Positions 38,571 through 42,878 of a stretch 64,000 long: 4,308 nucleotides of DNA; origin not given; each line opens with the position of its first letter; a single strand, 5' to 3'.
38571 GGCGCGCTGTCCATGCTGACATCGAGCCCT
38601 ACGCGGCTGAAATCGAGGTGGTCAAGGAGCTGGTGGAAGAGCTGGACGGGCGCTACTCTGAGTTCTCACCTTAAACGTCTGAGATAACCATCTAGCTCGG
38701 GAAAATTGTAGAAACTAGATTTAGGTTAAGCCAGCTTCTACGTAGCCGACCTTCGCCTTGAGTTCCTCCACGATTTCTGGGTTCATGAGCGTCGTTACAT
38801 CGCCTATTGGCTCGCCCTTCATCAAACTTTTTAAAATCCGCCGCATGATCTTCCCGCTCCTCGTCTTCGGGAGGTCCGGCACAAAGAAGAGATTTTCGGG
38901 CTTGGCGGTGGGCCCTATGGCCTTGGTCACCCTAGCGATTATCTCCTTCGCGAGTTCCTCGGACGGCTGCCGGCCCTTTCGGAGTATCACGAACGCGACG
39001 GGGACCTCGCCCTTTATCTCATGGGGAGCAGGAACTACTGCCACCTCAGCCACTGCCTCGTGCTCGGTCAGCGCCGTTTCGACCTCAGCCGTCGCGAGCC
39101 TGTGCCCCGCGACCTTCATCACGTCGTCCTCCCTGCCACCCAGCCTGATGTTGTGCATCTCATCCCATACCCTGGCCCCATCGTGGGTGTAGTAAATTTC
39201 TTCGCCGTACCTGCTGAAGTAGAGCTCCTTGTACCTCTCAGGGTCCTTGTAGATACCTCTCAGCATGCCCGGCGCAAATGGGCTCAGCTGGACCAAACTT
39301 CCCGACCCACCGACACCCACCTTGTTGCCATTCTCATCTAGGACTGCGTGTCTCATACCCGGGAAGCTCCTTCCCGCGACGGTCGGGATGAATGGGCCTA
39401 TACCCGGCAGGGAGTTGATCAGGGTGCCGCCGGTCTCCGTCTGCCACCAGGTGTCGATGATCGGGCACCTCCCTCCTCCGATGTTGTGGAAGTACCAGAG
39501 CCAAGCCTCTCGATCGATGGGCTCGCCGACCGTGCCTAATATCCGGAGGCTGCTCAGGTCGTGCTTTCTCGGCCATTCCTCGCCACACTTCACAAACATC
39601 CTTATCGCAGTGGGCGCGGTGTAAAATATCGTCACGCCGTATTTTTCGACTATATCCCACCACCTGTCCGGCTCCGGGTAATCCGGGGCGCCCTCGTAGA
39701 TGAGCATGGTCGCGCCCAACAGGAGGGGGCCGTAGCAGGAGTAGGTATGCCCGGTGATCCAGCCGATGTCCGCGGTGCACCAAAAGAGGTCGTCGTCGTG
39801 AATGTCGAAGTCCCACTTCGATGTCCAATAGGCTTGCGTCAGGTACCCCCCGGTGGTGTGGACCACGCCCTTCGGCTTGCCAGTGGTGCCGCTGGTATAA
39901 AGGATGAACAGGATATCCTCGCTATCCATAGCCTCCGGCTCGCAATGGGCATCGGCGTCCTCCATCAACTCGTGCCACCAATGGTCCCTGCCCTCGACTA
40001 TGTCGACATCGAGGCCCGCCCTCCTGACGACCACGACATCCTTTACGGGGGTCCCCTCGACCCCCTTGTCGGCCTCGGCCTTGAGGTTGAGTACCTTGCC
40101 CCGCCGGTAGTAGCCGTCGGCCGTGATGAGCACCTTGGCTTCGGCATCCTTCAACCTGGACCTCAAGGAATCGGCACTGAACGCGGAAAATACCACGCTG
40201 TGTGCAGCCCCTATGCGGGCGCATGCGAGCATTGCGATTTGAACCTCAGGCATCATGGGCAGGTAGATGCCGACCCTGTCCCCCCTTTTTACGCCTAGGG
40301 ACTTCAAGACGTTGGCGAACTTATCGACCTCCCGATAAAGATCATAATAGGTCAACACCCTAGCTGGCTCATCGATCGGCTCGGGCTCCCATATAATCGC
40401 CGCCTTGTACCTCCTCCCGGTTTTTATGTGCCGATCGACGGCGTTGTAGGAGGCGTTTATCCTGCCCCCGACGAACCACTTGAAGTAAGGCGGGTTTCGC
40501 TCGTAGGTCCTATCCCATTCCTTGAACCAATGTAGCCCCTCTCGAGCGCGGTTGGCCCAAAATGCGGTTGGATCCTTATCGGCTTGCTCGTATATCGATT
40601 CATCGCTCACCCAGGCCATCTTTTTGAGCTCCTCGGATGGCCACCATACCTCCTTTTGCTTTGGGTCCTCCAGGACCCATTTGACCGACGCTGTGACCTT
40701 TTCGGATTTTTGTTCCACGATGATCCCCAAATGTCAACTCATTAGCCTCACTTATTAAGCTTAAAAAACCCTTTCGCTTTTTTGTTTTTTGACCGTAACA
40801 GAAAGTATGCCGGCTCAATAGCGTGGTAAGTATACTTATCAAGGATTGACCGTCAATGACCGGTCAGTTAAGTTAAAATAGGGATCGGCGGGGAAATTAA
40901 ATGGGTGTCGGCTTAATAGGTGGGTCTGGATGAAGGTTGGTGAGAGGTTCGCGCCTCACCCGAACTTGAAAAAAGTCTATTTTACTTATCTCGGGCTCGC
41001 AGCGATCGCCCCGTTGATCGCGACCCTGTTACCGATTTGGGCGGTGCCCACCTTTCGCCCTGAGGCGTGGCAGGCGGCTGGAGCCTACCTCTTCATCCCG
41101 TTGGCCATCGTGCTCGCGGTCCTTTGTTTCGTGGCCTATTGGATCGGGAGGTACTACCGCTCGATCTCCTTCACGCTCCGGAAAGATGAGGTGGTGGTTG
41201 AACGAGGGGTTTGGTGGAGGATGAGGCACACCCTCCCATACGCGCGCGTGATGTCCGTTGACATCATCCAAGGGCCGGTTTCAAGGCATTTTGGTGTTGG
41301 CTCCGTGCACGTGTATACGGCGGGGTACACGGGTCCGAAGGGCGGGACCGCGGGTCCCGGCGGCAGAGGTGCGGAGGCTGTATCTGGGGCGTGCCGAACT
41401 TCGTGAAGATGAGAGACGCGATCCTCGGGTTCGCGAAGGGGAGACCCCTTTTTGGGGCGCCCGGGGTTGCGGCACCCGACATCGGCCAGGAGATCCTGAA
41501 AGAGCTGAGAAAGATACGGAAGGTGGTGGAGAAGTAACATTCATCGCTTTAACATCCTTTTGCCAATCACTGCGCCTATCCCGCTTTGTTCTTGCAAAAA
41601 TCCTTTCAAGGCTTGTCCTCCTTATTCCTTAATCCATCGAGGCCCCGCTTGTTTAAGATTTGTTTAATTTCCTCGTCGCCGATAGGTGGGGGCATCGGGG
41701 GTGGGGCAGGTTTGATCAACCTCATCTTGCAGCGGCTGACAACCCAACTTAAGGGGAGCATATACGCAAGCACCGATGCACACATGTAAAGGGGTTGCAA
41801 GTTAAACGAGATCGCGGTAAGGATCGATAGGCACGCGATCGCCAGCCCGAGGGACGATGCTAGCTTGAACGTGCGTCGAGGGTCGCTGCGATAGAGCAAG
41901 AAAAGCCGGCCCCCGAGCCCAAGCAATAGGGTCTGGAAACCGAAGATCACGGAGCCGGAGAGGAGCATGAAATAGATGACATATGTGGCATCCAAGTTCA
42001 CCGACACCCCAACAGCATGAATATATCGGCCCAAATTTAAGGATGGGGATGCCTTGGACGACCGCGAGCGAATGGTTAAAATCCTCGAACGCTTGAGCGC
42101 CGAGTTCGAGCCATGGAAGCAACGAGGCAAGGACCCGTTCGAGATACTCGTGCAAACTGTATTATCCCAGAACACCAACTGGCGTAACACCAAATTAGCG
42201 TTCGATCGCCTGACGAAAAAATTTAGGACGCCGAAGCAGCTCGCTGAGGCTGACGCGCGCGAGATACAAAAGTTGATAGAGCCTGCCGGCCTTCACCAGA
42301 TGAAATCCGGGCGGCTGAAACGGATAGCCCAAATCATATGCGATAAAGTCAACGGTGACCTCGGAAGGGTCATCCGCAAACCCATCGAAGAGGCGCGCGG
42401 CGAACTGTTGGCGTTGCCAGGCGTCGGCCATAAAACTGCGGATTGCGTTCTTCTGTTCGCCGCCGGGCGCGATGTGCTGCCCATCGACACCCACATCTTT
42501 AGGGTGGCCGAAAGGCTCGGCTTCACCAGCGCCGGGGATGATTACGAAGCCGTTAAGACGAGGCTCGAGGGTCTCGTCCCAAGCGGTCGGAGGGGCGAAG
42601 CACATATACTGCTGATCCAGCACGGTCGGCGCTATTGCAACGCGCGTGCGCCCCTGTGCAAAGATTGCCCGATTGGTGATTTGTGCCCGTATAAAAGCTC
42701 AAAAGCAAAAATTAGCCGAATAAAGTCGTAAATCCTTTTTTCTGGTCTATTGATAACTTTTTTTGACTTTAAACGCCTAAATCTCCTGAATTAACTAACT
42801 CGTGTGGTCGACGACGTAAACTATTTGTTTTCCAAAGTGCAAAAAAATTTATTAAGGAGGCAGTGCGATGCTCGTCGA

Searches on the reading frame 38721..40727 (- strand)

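Call 64: search_protein_families(library=pfam, proteins=[window:38721-40727:-], max_evalue=0.001)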
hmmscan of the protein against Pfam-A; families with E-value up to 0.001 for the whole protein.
window:38721-40727:- (668 aa): 3 families
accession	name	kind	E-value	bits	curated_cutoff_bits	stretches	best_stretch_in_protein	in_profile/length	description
PF00501.34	AMP-binding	-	2.9e-88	296.7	29.9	1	109-483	12-377/384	AMP-binding enzyme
PF13193.12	AMP-binding_C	-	1e-25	90.9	24.5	1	548-626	1-76/76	AMP-binding enzyme C-terminal domain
PF16177.11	ACAS_N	-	2e-19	69.6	27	1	44-96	3-55/55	Acetyl-coenzyme A synthetase N-terminus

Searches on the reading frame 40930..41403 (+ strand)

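Call 64: search_protein_families(library=pfam, proteins=[window:40930-41403:+], max_evalue=0.001)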
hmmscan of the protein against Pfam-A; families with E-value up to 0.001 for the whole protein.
window:40930-41403:+ (158 aa): 1 family
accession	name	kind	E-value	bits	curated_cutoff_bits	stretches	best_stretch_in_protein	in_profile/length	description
PF03703.20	bPH_2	-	1.1e-14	54.9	22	1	76-135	1-60/78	Bacterial PH domain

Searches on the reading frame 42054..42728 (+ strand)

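Call 64: search_protein_families(library=pfam, proteins=[window:42054-42728:+], max_evalue=0.001)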
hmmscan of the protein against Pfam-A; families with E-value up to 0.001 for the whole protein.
window:42054-42728:+ (225 aa): 3 families
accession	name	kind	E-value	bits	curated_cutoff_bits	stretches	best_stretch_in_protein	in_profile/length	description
PF00730.31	HhH-GPD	-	1.6e-20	73.9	26.2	1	33-176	1-107/108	HhH-GPD superfamily base excision DNA repair protein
PF00633.29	HHH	-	0.00028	21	24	1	117-135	12-30/30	Helix-hairpin-helix motif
PF14520.12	HHH_5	-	0.00086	20.2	27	0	113-133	32-52/57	Helix-hairpin-helix domain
